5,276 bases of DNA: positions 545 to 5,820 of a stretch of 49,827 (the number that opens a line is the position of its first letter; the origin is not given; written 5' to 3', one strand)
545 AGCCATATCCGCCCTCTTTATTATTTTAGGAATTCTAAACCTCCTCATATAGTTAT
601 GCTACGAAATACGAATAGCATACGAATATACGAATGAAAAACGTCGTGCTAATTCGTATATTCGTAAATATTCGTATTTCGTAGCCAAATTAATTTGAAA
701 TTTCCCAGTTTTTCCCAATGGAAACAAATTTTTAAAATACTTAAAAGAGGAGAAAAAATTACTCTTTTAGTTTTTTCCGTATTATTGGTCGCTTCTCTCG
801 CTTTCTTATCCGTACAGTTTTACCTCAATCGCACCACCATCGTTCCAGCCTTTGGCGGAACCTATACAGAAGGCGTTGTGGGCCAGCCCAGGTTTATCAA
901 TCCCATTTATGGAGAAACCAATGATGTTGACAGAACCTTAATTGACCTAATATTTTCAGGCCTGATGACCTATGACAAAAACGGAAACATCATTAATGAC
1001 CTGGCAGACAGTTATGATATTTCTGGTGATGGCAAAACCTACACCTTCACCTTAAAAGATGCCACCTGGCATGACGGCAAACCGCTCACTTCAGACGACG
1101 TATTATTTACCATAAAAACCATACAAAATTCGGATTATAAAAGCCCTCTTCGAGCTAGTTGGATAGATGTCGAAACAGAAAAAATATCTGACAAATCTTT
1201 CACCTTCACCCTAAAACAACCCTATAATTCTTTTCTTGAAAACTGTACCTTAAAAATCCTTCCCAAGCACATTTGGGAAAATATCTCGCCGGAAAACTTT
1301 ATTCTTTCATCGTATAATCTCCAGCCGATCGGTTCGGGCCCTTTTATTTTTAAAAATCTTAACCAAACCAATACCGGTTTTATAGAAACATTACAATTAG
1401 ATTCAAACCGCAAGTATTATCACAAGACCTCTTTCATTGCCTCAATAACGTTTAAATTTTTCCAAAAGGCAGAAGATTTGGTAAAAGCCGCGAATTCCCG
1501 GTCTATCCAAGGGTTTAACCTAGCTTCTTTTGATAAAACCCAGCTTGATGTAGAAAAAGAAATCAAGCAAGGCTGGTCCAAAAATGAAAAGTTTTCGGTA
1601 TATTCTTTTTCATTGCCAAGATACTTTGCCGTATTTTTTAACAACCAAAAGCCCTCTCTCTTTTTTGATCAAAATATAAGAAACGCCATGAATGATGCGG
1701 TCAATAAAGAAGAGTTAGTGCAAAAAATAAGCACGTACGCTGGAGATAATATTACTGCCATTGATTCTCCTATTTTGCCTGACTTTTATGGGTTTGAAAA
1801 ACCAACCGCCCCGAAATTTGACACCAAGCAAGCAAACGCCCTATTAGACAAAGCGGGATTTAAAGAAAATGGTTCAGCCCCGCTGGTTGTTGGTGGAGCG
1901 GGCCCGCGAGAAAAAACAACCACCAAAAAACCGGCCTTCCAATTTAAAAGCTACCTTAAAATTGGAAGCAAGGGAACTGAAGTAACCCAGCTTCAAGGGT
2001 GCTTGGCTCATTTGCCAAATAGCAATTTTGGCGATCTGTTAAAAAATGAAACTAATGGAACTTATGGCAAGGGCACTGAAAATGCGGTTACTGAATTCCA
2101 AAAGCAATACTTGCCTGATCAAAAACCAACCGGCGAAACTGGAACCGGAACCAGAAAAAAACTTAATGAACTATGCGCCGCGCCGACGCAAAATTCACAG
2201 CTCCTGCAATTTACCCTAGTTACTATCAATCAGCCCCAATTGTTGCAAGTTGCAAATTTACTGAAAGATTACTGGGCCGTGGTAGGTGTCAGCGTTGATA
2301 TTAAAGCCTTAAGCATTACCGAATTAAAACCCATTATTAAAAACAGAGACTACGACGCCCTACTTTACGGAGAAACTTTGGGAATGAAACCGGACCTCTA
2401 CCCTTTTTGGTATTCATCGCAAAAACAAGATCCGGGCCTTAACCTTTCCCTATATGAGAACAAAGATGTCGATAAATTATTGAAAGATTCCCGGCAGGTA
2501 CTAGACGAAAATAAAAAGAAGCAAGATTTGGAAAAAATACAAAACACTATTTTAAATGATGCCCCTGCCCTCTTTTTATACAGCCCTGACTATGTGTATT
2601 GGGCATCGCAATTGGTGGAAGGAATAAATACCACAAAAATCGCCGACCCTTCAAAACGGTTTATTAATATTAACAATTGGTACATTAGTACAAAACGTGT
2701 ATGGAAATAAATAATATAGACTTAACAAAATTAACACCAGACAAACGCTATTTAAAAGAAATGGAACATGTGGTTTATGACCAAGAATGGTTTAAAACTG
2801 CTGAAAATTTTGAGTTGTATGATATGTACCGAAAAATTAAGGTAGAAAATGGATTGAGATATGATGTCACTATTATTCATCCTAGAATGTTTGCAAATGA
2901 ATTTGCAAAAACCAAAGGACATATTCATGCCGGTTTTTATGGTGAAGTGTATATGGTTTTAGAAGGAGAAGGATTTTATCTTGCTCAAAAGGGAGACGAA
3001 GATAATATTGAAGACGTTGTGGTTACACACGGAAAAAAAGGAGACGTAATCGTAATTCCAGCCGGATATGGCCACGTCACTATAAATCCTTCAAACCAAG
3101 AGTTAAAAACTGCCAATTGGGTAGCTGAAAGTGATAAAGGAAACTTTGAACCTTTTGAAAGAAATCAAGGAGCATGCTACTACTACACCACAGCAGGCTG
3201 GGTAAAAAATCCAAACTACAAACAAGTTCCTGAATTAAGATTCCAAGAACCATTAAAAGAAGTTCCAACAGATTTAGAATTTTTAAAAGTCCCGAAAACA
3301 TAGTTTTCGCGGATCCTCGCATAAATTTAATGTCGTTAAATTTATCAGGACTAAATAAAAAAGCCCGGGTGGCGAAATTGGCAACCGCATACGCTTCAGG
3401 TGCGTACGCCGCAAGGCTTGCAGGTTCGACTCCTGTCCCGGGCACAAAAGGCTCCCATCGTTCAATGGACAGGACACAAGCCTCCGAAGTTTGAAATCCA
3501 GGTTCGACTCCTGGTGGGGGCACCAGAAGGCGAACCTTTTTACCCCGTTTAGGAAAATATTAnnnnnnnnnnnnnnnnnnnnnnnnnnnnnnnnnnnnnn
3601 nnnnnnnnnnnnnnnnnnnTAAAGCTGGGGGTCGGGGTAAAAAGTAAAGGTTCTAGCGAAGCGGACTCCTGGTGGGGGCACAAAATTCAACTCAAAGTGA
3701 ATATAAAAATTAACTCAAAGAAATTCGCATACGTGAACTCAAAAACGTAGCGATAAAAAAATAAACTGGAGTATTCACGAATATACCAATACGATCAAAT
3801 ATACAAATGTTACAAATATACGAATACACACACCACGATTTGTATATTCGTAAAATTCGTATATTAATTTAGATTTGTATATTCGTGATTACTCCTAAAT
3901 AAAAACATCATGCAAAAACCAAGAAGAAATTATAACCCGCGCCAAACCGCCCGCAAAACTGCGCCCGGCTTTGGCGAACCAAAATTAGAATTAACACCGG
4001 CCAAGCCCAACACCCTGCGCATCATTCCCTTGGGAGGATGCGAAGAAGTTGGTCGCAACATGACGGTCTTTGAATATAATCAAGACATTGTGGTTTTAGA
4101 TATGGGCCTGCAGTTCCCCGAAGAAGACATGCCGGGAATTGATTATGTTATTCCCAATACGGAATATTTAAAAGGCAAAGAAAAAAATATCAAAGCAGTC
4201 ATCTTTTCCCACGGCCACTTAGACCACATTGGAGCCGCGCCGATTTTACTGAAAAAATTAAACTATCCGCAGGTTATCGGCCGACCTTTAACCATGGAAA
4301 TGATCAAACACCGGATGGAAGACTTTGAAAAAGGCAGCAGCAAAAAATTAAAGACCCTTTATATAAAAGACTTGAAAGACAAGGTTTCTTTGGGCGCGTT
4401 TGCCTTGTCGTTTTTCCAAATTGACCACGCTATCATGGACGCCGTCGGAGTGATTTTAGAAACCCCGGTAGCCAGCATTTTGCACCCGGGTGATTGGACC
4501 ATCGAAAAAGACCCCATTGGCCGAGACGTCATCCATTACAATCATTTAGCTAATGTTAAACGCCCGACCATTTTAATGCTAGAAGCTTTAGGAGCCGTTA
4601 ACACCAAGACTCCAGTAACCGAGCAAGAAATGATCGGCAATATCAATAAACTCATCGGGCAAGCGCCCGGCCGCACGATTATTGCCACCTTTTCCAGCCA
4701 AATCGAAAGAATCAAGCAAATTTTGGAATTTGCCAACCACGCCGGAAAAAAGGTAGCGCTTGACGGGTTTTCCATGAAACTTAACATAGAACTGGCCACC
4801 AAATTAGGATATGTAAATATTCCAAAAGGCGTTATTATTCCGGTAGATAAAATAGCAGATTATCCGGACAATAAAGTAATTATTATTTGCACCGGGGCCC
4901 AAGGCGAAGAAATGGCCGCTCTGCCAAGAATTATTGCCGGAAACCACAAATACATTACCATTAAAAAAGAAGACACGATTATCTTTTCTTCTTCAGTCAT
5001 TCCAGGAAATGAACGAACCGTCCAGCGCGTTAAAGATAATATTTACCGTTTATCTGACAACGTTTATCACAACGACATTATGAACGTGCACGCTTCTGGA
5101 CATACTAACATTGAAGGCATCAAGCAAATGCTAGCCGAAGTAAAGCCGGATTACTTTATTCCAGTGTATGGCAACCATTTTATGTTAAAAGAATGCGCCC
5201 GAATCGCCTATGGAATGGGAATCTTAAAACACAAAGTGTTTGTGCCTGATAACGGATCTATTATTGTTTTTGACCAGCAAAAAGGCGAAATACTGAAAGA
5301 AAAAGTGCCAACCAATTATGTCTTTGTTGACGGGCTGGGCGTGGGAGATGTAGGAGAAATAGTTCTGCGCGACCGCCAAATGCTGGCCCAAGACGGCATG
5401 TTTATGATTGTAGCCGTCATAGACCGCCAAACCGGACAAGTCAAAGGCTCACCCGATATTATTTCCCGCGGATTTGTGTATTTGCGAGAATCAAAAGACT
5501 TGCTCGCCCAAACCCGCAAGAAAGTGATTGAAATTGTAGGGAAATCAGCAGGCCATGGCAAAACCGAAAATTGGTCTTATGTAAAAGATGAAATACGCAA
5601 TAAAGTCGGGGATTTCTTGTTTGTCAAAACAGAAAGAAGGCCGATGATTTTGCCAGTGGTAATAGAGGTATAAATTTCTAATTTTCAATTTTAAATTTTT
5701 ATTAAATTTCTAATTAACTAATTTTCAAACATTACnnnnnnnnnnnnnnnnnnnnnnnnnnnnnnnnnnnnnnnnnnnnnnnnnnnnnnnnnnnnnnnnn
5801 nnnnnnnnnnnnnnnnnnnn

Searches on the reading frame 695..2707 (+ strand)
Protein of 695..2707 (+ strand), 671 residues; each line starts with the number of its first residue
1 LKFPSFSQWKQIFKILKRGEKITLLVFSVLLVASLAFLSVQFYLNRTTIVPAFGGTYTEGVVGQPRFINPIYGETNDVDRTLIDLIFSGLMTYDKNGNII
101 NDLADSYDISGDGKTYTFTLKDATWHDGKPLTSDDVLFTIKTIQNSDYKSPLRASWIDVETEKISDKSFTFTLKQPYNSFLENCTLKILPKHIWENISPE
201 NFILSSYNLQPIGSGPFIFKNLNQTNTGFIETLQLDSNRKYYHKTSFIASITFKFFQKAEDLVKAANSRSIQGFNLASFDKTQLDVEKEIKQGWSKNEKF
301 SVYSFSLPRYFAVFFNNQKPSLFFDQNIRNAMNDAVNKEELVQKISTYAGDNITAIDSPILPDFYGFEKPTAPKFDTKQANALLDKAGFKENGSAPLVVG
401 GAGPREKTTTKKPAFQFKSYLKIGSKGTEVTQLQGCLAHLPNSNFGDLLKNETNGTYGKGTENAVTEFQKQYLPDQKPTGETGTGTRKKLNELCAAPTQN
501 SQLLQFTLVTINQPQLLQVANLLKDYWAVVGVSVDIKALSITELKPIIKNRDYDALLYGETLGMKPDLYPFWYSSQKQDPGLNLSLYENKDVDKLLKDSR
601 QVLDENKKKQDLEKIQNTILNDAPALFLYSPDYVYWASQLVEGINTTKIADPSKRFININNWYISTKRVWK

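Call 71: search_protein_families(library=pfam, proteins=[window:695-2707:+], max_evalue=0.0001)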
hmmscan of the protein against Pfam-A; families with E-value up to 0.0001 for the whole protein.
window:695-2707:+ (671 aa): 2 families
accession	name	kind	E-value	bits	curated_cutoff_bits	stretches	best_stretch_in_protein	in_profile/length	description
PF00496.27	SBP_bac_5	-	6.2e-54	183.9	32.4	1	99-394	2-283/368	Bacterial extracellular solute-binding proteins, family 5 Middle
PF01471.23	PG_binding_1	-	4.2e-06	27.3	23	1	427-490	2-57/57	Putative peptidoglycan binding domain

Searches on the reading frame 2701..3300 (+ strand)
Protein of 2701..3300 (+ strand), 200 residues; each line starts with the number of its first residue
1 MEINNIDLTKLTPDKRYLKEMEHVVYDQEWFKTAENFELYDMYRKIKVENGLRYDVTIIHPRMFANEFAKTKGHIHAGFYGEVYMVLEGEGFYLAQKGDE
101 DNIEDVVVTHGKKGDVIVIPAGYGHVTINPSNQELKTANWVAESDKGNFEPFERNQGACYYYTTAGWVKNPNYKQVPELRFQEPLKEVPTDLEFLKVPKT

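Call 71: search_protein_families(library=pfam, proteins=[window:2701-3300:+], max_evalue=0.0001)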
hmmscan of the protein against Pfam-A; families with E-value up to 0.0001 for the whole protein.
window:2701-3300:+ (200 aa): 3 families
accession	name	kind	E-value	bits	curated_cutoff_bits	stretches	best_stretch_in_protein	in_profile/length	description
PF06560.17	GPI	-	7.4e-31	107.3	20.7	1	7-177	6-181/182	Glucose-6-phosphate isomerase (GPI)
PF00190.28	Cupin_1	-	1.7e-05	24.9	22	1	82-136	56-108/151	Cupin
PF07883.17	Cupin_2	-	2.5e-05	24.3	27.2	1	72-136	12-65/70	Cupin domain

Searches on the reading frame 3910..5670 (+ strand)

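Call 71: search_protein_families(library=pfam, proteins=[window:3910-5670:+], max_evalue=0.0001)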
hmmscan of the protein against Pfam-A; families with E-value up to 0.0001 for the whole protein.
window:3910-5670:+ (587 aa): 4 families
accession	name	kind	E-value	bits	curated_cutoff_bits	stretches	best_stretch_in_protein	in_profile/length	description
PF22505.1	RNase_J_b_CASP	-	1.2e-44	151.5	27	1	254-377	2-125/126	Ribonuclease J, beta-CASP domain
PF17770.6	RNase_J_C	-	5.8e-30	104.7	23.8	1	485-587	1-102/102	Ribonuclease J C-terminal domain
PF00753.33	Lactamase_B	-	2.6e-11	44.3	22.7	1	49-195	6-149/196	Metallo-beta-lactamase superfamily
PF12706.13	Lactamase_B_2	-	4.1e-07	30.3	27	1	91-203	27-150/200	Beta-lactamase superfamily domain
